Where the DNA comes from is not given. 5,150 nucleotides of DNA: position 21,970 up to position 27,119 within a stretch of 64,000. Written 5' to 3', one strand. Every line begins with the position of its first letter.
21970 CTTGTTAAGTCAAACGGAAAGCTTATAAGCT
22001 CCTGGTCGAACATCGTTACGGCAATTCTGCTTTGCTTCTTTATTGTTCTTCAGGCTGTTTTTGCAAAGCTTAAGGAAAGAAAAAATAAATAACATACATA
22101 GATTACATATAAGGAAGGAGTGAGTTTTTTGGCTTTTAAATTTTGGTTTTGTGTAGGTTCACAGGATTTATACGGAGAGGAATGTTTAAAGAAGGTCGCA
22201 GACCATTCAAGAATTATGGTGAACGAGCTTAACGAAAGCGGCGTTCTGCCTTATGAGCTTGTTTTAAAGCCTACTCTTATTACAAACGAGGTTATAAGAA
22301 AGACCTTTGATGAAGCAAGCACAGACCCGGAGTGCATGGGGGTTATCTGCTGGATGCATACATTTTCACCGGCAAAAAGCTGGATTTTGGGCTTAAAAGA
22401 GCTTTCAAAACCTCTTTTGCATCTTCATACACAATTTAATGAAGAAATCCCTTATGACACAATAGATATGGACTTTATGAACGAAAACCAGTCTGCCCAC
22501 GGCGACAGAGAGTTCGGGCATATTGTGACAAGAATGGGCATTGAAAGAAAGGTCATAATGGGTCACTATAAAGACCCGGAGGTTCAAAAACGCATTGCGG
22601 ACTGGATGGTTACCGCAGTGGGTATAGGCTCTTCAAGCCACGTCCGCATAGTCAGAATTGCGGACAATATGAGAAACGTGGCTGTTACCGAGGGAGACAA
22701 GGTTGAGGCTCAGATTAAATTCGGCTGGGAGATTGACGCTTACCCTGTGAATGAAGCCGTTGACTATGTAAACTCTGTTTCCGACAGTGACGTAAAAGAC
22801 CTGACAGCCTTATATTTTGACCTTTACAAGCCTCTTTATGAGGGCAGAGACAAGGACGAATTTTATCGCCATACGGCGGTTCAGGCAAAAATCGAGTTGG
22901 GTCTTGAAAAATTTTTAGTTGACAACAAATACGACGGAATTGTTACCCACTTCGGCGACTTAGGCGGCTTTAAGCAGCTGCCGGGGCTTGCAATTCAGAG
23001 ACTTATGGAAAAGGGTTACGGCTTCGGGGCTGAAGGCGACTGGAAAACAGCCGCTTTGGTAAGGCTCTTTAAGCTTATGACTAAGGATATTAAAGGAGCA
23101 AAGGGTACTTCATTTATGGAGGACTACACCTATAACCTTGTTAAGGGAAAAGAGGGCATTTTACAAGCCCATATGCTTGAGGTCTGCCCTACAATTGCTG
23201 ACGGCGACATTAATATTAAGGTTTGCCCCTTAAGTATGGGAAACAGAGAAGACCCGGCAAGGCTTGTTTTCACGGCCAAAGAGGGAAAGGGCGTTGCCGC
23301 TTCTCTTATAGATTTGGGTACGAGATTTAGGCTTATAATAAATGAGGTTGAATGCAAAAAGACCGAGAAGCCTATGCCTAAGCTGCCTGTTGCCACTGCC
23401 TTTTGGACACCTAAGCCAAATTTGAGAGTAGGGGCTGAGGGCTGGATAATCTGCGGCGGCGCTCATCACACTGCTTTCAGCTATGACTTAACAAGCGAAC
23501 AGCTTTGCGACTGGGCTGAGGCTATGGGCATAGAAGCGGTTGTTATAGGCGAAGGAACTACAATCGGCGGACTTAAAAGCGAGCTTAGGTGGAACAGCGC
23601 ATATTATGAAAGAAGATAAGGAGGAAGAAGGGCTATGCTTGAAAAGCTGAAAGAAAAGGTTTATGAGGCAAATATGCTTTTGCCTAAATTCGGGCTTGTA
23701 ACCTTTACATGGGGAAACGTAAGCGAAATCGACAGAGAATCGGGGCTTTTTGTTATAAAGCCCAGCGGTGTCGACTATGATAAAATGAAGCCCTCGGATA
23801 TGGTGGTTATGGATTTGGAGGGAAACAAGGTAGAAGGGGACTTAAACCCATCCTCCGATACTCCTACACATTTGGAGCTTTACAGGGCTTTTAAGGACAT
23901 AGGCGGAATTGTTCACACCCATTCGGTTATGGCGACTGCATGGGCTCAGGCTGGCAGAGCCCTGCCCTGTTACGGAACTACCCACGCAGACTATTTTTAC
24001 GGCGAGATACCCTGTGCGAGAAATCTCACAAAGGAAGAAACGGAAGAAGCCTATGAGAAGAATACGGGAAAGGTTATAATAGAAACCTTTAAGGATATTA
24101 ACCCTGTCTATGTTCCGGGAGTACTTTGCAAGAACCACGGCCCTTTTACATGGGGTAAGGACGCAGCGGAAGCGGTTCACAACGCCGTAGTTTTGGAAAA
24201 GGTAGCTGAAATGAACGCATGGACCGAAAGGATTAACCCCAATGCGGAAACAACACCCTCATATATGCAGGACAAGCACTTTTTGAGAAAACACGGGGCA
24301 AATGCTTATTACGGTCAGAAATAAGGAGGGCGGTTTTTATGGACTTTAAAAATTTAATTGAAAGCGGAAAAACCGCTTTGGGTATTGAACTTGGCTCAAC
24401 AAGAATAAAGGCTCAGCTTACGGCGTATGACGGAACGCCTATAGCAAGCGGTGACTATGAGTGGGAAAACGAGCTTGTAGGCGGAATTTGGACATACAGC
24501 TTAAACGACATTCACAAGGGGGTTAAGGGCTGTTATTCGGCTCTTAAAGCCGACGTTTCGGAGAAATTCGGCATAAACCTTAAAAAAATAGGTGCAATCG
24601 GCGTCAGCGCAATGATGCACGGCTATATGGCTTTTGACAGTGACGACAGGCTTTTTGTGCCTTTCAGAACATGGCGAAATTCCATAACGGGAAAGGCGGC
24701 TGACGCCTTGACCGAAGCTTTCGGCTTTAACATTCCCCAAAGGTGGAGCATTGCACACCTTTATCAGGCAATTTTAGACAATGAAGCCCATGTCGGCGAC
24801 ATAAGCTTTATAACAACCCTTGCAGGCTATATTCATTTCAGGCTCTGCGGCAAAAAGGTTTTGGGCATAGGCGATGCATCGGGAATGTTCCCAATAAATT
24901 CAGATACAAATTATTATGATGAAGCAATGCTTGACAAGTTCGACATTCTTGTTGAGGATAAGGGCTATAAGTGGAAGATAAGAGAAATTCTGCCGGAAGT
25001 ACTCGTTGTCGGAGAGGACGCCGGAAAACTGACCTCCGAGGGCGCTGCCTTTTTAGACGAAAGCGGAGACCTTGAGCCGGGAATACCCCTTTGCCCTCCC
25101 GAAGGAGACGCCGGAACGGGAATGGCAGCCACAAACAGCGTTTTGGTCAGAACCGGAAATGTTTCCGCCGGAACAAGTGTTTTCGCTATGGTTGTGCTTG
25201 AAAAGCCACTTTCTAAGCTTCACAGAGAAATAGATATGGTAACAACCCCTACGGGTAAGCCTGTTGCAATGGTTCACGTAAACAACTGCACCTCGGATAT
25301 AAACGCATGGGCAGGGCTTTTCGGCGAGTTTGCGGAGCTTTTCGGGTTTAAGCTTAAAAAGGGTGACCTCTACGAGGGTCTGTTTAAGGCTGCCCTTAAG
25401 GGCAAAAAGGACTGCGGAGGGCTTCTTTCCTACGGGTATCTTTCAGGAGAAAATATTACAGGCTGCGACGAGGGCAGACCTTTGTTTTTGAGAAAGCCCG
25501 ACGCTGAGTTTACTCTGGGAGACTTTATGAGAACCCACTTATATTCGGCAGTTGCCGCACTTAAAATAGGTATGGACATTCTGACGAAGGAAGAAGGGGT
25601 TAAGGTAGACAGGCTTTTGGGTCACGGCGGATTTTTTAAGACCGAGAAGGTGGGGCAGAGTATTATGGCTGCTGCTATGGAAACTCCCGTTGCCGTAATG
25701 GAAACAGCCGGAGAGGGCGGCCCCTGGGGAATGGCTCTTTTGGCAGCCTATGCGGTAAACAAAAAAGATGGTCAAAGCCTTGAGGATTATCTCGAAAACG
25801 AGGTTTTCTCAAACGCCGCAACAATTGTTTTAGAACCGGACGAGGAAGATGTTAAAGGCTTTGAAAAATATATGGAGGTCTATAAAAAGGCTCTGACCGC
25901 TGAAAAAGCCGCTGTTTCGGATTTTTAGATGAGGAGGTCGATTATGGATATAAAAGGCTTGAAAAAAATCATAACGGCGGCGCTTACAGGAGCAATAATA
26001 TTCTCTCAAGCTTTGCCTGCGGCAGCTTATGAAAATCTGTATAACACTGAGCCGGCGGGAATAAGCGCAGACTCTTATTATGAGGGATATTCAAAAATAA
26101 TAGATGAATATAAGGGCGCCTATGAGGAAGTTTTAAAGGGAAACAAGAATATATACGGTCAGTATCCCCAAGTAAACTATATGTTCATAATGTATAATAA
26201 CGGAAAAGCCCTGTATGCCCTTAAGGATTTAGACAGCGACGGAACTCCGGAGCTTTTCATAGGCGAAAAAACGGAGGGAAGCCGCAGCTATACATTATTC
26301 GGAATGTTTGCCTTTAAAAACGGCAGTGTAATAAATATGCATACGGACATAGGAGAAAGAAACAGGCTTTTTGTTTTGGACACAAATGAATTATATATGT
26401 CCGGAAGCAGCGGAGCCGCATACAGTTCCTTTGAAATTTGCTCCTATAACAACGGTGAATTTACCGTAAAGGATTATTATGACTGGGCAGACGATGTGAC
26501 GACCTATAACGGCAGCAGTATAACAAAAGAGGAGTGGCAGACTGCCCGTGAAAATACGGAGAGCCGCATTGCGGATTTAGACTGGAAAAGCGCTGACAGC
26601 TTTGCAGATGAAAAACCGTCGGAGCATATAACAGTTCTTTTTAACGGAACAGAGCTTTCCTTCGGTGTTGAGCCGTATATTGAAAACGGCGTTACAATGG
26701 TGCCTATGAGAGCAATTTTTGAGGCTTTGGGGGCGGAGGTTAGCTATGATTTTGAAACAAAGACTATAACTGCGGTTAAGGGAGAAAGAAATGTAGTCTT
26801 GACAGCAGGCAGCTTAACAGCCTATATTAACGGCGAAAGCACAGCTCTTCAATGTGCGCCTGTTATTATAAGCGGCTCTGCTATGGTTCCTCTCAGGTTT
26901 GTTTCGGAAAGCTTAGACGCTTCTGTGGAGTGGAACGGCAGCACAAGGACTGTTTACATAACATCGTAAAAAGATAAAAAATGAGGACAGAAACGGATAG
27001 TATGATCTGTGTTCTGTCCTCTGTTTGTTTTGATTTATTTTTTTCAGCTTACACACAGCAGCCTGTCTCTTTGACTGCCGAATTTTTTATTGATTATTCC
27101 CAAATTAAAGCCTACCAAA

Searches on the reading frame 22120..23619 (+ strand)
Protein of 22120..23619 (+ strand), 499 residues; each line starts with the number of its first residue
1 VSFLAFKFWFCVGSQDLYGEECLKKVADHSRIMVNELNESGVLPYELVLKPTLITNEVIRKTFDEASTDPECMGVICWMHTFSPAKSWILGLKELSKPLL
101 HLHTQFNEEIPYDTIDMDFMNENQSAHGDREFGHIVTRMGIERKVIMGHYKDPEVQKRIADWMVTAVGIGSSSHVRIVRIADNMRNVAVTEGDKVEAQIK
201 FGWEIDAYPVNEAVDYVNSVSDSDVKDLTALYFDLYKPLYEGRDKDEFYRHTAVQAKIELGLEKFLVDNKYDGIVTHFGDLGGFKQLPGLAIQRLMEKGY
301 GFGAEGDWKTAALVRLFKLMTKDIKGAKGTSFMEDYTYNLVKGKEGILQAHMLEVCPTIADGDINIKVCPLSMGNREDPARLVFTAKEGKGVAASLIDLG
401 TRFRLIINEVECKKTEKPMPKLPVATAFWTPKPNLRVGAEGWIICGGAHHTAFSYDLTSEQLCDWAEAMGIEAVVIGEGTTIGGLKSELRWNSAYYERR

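Call 65: search_protein_families(library=pfam, proteins=[window:22120-23619:+])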
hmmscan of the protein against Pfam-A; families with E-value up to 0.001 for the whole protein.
window:22120-23619:+ (499 aa): 3 families
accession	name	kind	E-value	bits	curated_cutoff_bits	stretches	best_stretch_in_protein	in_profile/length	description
PF02610.21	AraA_N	-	1.1e-78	263.2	24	1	7-170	2-165/168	L-arabinose isomerase N-terminal domain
PF11762.14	Arabinose_Iso_C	-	1.1e-61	207.2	25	1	329-472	1-144/144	L-arabinose isomerase C-terminal domain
PF24856.1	AraA_central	-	4.7e-58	196.3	24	1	176-322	1-147/148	L-arabinose isomerase central domain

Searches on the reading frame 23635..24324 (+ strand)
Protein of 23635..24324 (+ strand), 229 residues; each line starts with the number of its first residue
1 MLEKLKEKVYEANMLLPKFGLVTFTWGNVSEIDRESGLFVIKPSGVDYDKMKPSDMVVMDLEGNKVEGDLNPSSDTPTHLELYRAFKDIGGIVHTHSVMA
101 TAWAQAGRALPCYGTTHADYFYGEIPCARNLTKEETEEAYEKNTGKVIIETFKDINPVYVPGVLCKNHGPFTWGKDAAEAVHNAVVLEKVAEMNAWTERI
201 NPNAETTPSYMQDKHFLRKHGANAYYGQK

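Call 65: search_protein_families(library=pfam, proteins=[window:23635-24324:+])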
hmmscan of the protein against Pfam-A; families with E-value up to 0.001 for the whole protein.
window:23635-24324:+ (229 aa): 1 family
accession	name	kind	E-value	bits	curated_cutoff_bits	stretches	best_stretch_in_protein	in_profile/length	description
PF00596.27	Aldolase_II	-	3.6e-57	193.6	22.2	1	8-193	2-181/183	Class II Aldolase and Adducin N-terminal domain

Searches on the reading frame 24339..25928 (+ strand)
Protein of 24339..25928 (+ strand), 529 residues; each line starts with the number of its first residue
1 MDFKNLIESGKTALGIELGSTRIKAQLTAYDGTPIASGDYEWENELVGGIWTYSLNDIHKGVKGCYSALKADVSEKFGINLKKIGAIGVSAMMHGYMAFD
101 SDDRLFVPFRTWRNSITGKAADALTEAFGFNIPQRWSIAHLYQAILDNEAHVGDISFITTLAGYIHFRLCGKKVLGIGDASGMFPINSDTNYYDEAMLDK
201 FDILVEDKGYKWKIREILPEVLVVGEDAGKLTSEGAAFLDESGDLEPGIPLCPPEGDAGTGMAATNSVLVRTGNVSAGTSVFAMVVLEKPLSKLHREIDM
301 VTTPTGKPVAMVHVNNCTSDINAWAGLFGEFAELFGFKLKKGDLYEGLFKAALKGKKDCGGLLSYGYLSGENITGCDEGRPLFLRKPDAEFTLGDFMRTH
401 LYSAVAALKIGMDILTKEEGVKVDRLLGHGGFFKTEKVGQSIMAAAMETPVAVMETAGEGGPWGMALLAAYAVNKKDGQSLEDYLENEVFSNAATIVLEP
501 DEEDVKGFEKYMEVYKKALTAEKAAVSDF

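Call 65: search_protein_families(library=pfam, proteins=[window:24339-25928:+])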
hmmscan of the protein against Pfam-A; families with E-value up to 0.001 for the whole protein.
window:24339-25928:+ (529 aa): 2 families
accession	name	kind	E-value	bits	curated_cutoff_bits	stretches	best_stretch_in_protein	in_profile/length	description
PF02782.22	FGGY_C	-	2.5e-40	138.8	27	1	274-472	2-197/198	FGGY family of carbohydrate kinases, C-terminal domain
PF00370.27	FGGY_N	-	6.5e-14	52.5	28.8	1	13-238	2-223/245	FGGY family of carbohydrate kinases, N-terminal domain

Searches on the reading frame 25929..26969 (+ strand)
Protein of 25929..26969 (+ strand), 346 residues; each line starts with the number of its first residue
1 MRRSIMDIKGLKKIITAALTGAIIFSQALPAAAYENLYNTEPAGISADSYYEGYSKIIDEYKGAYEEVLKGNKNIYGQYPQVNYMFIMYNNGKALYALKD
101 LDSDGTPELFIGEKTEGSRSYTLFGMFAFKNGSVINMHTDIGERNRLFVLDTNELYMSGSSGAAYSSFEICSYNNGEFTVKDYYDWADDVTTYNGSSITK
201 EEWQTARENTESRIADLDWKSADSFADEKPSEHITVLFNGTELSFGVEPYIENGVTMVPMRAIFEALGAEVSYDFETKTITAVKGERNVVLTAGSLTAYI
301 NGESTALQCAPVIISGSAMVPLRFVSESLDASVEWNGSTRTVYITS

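Call 9: search_protein_families(library=pfam, proteins=[window:25929-26969:+])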
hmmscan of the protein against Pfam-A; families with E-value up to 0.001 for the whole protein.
window:25929-26969:+ (346 aa): 1 family
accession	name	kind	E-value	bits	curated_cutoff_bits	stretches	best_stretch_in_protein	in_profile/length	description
PF07833.16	Cu_amine_oxidN1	-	7.3e-37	126.1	24.2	1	238-344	2-108/108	Copper amine oxidase N-terminal domain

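Call 53: find_encoding_contigs(protein=window:25929-26969:+, flank=5000, max_places=10)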
Protein window:25929-26969:+ (346 aa): no gene with exactly this product is on record in the collection.
